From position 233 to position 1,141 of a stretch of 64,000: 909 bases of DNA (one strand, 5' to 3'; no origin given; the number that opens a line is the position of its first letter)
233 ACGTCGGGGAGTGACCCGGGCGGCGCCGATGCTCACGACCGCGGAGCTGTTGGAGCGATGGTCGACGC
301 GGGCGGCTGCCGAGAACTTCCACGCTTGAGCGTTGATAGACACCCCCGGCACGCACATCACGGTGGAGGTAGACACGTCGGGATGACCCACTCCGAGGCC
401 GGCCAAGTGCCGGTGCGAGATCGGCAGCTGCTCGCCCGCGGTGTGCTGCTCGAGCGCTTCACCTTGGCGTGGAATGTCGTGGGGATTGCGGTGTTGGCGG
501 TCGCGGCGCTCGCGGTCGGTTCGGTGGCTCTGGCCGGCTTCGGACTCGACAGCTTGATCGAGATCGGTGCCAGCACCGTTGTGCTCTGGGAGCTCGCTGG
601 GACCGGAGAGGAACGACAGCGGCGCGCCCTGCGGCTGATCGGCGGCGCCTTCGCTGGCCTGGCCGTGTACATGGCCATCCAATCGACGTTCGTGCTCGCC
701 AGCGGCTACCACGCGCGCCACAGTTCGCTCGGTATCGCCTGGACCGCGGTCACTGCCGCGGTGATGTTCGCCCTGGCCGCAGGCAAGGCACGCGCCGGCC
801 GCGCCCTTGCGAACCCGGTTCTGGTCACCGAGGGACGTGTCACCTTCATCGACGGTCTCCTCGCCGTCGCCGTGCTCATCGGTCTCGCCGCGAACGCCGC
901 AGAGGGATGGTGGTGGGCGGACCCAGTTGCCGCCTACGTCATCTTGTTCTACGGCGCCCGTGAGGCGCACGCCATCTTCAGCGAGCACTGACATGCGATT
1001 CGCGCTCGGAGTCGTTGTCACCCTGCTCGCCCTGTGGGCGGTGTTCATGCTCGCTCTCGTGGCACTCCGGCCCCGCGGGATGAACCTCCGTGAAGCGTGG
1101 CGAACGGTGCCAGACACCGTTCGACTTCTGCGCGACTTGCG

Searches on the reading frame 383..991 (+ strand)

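Call 57: search_protein_families(library=pfam, proteins=[window:383-991:+], max_evalue=0.001)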
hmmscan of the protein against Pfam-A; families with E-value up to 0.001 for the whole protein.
window:383-991:+ (202 aa): 1 family
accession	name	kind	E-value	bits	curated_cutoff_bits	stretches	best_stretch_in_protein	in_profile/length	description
PF01545.26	Cation_efflux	-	1.2e-08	35.4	26.6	1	90-199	81-190/198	Cation efflux family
